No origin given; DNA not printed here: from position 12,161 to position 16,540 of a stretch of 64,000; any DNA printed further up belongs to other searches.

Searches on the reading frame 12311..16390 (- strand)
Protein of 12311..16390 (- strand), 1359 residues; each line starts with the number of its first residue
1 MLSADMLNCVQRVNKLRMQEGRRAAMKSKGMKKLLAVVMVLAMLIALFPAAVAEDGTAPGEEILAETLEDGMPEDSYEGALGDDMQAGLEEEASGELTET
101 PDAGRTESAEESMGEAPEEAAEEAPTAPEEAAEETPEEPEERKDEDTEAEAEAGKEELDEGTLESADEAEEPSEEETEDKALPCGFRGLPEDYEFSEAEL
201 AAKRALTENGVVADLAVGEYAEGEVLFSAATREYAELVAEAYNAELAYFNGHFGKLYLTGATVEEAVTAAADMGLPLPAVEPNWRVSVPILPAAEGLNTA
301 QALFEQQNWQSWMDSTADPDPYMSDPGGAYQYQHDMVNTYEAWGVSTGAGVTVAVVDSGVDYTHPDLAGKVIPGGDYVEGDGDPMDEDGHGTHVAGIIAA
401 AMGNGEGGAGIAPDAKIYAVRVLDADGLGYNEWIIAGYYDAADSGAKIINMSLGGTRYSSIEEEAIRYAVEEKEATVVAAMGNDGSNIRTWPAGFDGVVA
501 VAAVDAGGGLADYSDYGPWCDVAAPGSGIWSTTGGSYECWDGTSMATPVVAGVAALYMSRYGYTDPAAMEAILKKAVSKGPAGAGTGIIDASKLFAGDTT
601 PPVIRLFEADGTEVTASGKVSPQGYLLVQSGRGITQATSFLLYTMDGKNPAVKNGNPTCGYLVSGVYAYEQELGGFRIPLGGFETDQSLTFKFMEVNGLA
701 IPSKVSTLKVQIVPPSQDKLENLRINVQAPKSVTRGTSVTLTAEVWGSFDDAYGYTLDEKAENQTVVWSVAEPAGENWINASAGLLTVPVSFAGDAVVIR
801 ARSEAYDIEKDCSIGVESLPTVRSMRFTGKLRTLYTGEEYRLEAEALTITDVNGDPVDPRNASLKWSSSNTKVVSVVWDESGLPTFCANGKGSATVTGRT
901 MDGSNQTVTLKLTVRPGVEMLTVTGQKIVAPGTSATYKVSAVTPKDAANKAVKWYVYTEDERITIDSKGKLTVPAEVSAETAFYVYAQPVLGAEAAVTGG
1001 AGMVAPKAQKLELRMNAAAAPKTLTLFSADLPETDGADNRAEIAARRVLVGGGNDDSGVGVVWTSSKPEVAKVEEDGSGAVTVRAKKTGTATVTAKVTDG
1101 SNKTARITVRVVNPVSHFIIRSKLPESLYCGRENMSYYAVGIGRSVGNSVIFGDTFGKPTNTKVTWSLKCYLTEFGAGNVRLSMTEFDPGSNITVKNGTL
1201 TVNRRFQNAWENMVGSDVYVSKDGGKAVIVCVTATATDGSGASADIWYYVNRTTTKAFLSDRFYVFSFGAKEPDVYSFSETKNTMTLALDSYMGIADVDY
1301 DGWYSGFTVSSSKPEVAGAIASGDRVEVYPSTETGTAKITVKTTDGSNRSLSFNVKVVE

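Call 6: search_protein_families(library=pfam, proteins=[window:12311-16390:-], max_evalue=0.1)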
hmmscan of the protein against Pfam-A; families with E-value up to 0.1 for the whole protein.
window:12311-16390:- (1359 aa): 5 families
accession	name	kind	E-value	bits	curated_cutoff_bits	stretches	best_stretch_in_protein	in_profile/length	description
PF00082.27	Peptidase_S8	-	1.2e-54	186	21.8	1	348-579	1-275/288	Subtilase family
PF02368.24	Big_2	-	0.00034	20.9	22.8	2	1061-1104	36-75/79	Bacterial Ig-like domain (group 2)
PF17963.7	Big_9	-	0.029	15.7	23.6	1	1058-1111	32-88/89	Bacterial Ig domain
PF22359.2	Big-like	-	0.069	13.8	27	0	1062-1109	4-46/48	Bacterial Ig-like domain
PF20578.4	aBig_2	-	0.088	13.1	27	1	1047-1110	25-85/89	Atrophied bacterial Ig domain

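Call 7: search_protein_families(library=ncbifam, proteins=[window:12311-16390:-], max_evalue=0.1)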
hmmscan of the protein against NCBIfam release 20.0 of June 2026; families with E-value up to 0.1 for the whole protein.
window:12311-16390:- (1359 aa): 9 families
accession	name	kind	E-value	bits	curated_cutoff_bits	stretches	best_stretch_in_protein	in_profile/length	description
TIGR03921.1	T7SS_mycosin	equivalog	1.1e-59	202.3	278.75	1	339-593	3-283/353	type VII secretion-associated serine protease mycosin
NF033595.1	denti_PrtP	equivalog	3.4e-27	95.3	300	2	449-559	342-458/606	dentilisin complex serine proteinase subunit PrtP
TIGR03895.1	protease_PatA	subfamily_domain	8.7e-19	67.7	421.05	1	390-560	1-179/606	PatA/PatG family cyanobactin maturation protease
NF049966.1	QH_SP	equivalog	1.7e-17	63.6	165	1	353-578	2-213/219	subtilisin-like serine protease QhpE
NF051851.1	AtpSerPepEprS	equivalog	9.6e-13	47.1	1700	2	344-455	63-187/988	autotransporter serine peptidase EprS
NF040809.1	germ_prot_CspBA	exception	6.7e-08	30.6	1250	2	520-559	434-474/1099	bifunctional germination protease/germinant receptor pseudoprotease CspBA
NF040553.1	SGO_0316_fam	subfamily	3.2e-06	25.1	1400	2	386-474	356-451/1486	SGO_0316/SGO_0317 family LPXTG-anchored serine peptidase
NF042956.1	IteS_antiphage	equivalog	1.3e-05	23.7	900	1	351-457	257-362/747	S8 family anti-phage peptidase IteS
NF040808.2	CspC_non_triad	exception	0.00034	19.2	675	1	345-367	92-114/556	bile acid germinant receptor pseudoprotease CspC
